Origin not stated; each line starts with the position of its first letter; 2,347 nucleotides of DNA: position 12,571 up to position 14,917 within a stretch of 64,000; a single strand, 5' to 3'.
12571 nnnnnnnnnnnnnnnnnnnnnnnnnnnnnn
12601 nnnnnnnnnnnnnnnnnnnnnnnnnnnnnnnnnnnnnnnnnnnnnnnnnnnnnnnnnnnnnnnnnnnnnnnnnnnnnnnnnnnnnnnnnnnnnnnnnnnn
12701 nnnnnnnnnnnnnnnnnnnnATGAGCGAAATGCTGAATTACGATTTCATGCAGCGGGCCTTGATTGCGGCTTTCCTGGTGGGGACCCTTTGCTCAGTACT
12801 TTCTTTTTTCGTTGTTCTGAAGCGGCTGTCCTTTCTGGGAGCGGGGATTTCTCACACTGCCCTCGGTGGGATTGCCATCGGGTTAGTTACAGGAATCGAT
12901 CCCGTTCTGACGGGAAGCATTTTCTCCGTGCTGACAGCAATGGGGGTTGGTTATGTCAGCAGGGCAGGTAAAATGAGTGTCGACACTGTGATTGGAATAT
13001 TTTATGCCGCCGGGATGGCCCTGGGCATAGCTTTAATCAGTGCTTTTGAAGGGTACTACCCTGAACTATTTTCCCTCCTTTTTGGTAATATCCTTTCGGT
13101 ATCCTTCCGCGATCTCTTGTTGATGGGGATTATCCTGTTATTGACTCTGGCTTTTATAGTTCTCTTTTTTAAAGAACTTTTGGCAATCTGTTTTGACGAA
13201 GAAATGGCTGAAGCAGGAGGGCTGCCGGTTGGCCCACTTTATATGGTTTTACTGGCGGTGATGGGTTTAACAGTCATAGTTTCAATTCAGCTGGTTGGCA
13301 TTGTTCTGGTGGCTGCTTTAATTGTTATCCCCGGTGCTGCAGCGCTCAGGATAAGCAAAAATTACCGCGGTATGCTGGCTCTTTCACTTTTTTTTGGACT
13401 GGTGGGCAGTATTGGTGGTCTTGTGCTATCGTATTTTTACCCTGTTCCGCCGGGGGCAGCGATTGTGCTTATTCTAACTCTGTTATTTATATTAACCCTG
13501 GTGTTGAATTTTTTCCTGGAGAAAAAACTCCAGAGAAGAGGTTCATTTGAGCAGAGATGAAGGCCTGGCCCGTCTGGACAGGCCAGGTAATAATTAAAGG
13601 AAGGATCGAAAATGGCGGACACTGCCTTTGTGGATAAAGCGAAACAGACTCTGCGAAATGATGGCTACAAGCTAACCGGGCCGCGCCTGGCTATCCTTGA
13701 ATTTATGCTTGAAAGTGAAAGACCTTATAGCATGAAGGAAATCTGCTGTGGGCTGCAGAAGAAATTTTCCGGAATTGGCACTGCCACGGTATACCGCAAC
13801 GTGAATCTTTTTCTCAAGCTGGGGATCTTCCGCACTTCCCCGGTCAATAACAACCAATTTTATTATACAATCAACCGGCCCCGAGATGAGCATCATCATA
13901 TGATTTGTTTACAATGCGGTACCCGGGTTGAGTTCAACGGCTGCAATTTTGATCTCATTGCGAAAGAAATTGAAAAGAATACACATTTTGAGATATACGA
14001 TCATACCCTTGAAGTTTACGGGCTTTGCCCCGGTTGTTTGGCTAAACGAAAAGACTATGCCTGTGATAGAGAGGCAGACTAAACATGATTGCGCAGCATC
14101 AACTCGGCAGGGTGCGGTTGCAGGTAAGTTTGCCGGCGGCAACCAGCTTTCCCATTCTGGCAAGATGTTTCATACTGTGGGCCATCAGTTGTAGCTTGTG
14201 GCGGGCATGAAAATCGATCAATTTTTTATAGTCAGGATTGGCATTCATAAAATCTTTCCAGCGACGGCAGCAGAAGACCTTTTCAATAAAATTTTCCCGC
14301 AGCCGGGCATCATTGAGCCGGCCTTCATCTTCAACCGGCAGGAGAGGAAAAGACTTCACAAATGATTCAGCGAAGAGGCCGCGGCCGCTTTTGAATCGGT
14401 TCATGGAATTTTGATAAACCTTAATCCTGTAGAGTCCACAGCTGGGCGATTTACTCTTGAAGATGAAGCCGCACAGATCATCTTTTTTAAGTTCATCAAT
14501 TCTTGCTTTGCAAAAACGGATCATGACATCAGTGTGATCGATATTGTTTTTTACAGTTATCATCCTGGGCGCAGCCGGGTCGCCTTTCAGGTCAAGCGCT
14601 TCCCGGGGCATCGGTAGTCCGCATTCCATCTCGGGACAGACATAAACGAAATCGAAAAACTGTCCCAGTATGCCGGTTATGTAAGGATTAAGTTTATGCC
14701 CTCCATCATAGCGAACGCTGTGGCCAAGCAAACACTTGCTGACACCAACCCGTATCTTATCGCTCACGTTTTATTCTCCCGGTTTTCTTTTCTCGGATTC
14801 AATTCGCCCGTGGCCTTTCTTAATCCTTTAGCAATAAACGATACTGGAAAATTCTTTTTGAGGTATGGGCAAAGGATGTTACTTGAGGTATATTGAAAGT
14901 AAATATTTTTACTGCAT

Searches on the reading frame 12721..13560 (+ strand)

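Call 32: search_protein_families(library=pfam, max_evalue=0.000001, proteins=[window:12721-13560:+])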
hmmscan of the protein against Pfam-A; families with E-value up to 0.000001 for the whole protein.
window:12721-13560:+ (279 aa): 2 families
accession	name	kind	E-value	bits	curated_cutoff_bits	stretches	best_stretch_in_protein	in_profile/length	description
PF00950.22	ABC-3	-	9.9e-72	242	20.1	1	6-261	1-256/258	ABC 3 transport family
PF01032.23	FecCD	-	5.6e-07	29.3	26.5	1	42-260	78-309/311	FecCD transport family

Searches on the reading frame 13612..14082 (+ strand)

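Call 32: search_protein_families(library=pfam, max_evalue=0.000001, proteins=[window:13612-14082:+])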
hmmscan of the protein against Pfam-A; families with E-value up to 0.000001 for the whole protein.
window:13612-14082:+ (156 aa): 1 family
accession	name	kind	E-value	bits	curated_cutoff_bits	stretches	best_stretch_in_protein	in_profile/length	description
PF01475.25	FUR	-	5.3e-26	91.6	23.1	1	17-136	2-121/121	Ferric uptake regulator family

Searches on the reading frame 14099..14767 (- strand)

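Call 32: search_protein_families(library=pfam, max_evalue=0.000001, proteins=[window:14099-14767:-])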
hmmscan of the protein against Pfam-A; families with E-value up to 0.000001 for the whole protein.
window:14099-14767:- (222 aa): 1 family
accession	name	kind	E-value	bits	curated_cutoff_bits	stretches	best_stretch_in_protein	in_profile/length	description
PF04463.17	2-thiour_desulf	-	4e-39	134.3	34.7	1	7-148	1-141/141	2-thiouracil desulfurase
